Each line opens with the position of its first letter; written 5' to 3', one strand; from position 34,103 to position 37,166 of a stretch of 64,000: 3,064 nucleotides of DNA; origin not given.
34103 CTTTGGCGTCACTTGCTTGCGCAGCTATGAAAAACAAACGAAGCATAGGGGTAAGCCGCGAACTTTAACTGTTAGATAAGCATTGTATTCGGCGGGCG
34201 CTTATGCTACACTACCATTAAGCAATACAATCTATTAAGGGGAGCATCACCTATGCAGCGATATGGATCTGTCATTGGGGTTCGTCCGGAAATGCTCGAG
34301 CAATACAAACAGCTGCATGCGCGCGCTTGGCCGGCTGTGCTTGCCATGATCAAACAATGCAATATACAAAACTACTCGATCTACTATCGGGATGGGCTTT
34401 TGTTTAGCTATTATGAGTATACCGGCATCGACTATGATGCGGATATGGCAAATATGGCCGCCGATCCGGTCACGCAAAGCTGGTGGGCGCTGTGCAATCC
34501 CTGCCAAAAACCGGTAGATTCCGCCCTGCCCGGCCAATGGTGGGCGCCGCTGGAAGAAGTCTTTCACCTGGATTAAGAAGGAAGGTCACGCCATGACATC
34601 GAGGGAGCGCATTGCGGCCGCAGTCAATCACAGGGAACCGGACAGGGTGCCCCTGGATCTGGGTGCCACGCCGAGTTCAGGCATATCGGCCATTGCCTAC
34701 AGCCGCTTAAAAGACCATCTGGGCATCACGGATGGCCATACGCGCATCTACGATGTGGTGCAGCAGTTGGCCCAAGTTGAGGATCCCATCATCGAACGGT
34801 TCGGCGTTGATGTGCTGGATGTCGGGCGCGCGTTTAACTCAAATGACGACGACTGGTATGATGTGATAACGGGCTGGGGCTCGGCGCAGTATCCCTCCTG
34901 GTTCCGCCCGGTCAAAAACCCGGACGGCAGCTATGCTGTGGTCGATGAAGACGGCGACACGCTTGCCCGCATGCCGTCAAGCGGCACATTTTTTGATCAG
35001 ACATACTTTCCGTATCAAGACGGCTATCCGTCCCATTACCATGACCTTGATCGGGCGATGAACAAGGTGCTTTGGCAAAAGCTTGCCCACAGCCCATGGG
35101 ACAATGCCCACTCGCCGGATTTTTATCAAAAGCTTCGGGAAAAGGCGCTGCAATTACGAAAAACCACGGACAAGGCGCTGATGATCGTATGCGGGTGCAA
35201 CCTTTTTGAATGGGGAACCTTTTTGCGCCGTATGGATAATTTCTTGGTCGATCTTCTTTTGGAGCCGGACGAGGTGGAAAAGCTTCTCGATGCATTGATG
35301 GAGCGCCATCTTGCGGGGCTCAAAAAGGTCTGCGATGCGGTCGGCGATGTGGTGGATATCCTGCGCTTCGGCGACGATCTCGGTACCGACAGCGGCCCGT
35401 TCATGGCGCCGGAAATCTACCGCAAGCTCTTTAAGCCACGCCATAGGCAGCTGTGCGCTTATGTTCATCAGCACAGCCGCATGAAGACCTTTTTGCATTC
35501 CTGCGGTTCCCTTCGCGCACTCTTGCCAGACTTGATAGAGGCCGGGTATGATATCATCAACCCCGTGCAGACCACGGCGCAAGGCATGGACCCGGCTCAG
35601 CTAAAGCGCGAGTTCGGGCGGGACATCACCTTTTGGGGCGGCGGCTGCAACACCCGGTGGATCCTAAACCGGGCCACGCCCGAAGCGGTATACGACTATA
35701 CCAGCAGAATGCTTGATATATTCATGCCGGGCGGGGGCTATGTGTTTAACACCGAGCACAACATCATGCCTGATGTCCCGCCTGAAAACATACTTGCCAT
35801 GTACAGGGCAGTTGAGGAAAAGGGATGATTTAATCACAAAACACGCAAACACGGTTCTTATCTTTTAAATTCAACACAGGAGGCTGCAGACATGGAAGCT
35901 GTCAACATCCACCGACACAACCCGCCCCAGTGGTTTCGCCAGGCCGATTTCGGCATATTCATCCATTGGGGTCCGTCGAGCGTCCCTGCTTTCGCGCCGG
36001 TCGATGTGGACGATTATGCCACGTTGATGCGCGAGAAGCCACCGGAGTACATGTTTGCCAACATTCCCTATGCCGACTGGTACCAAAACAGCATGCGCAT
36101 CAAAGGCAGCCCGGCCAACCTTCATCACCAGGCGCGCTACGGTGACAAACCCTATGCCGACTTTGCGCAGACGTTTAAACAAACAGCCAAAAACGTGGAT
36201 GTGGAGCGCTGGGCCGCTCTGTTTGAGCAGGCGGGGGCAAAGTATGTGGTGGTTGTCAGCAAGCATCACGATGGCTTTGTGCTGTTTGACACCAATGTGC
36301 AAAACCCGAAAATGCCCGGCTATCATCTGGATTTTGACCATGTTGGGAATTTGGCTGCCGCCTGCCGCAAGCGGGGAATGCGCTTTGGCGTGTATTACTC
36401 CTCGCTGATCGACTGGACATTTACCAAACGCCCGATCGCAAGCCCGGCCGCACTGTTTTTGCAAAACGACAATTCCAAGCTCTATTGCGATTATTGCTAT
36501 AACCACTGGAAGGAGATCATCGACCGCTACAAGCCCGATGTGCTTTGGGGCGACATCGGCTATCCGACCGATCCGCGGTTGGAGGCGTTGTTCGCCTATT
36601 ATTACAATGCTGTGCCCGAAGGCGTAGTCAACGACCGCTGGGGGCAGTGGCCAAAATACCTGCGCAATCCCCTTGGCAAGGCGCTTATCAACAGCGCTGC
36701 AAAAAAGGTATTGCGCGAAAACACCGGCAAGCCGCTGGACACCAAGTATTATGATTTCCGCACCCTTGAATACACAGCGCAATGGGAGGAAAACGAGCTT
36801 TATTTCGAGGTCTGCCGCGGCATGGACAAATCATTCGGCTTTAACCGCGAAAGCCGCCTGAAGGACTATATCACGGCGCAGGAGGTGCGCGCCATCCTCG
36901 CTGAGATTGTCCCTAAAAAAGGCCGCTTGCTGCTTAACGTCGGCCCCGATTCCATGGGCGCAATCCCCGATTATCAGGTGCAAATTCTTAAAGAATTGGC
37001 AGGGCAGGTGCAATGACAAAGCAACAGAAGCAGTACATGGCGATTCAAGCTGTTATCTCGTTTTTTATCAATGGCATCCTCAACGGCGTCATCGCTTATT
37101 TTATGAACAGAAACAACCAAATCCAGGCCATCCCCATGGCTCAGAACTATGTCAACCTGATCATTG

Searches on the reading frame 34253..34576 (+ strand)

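Call 19: search_protein_families(library=pfam, proteins=[window:34253-34576:+], max_evalue=0.01)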
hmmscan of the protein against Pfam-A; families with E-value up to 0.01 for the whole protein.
window:34253-34576:+ (107 aa): 1 family
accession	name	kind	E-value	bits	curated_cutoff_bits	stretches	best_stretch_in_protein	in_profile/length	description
PF05336.19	rhaM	-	3.9e-33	114.2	23.4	1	3-106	1-105/105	L-rhamnose mutarotase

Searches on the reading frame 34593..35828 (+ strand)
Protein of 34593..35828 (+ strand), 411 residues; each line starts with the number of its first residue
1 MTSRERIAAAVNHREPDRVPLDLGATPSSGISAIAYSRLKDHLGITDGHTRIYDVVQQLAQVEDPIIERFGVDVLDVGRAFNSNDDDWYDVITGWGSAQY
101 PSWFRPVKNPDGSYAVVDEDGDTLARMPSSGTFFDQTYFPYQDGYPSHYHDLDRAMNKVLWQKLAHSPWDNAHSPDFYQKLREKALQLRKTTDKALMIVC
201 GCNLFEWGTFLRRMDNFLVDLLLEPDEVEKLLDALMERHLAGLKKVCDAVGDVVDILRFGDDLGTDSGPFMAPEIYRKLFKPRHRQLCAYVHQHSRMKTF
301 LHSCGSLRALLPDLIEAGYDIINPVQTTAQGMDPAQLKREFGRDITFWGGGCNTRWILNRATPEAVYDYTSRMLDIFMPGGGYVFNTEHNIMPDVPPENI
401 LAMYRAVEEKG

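Call 16: search_protein_families(library=pfam, proteins=[window:34593-35828:+], max_evalue=0.001)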
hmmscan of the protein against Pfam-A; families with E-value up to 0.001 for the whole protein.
window:34593-35828:+ (411 aa): 1 family
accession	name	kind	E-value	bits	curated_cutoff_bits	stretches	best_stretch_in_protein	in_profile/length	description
PF01208.23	URO-D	-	1.4e-22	80.7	23.9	1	212-409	160-345/346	Uroporphyrinogen decarboxylase (URO-D)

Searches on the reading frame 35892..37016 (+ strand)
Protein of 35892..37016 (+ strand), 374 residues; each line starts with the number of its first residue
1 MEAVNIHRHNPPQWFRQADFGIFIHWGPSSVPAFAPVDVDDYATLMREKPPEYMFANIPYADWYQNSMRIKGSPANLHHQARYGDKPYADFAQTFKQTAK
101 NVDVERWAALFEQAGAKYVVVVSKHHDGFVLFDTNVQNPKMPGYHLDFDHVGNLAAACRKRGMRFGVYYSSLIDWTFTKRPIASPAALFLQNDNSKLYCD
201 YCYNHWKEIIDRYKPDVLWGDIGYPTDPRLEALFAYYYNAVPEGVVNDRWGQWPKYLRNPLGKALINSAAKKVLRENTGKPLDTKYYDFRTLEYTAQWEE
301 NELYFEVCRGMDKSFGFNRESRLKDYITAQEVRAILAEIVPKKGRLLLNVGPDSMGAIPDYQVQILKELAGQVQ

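Call 16: search_protein_families(library=pfam, proteins=[window:35892-37016:+], max_evalue=0.001)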
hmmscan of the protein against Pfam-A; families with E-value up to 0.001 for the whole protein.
window:35892-37016:+ (374 aa): 2 families
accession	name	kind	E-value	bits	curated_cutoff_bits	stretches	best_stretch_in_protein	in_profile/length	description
PF01120.23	Alpha_L_fucos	-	1.4e-67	229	25.2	1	6-369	21-336/345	Alpha-L-fucosidase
PF14871.12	GHL6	-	0.00046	20.8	35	0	103-169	1-64/132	Hypothetical glycosyl hydrolase 6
